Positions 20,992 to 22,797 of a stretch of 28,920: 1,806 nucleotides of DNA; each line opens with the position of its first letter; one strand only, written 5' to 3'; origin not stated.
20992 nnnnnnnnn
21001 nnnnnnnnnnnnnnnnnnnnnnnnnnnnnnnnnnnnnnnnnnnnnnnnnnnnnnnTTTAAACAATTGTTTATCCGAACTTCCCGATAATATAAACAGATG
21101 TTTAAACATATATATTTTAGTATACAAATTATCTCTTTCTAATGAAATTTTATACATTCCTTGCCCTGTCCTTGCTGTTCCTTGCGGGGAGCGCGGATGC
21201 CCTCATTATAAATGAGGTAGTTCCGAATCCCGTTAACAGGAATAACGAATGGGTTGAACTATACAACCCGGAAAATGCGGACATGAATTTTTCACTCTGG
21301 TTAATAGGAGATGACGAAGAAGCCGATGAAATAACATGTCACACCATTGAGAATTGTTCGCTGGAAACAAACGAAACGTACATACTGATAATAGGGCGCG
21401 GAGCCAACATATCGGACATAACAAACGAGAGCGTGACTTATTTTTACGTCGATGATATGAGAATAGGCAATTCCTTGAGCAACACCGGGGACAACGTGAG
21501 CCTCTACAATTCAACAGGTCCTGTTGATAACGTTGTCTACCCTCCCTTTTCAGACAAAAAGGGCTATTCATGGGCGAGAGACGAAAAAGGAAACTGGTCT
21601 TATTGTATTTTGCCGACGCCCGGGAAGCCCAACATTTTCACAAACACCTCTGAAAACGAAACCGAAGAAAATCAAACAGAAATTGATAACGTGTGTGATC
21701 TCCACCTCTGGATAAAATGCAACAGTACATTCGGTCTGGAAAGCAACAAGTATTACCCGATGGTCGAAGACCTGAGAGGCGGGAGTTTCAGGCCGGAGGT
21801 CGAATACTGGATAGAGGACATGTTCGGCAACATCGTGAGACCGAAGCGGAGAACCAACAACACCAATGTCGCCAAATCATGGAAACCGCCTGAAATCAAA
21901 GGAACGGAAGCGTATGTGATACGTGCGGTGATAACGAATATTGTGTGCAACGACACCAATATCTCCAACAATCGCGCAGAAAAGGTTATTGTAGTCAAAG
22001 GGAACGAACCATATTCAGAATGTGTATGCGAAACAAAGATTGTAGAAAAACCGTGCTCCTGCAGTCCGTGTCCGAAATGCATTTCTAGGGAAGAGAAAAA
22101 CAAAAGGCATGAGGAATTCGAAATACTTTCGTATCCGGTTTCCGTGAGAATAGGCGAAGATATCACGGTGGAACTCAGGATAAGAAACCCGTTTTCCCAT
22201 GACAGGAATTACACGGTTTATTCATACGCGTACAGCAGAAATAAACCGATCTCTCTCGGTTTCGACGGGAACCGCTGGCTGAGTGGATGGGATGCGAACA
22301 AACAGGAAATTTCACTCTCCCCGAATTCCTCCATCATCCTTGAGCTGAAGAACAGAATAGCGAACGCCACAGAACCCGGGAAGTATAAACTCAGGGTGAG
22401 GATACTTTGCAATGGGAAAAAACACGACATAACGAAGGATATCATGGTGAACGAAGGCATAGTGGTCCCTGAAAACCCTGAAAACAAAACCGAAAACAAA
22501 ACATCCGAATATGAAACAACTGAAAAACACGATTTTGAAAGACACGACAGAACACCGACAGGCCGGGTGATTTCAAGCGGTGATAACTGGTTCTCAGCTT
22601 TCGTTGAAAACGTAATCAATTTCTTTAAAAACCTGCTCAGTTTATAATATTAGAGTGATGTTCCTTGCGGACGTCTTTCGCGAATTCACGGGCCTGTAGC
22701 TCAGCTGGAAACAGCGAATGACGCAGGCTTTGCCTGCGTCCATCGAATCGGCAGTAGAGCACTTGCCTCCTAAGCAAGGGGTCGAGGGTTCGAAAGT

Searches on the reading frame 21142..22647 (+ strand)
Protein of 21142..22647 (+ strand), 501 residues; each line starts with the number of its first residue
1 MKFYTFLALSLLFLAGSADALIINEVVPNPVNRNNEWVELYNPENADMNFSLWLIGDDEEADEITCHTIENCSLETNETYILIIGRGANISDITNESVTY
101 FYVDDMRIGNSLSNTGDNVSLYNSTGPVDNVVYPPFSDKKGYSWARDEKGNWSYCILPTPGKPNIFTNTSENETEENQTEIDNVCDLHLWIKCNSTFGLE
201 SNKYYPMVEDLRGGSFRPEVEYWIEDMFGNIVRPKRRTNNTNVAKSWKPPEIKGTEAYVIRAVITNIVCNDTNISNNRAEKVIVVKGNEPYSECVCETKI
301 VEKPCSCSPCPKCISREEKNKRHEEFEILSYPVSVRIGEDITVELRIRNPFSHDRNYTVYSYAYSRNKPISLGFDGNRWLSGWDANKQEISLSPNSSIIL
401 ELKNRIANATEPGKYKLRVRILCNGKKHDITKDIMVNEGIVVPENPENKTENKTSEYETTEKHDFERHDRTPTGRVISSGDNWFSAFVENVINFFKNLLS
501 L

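Call 7: search_protein_families(library=pfam, proteins=[window:21142-22647:+])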
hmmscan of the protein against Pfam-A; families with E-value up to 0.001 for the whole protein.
window:21142-22647:+ (501 aa): 1 family
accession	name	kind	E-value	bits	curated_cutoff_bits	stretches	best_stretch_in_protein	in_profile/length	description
PF00932.25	LTD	-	2.7e-12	47.5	34.3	1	18-133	5-107/109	Lamin Tail Domain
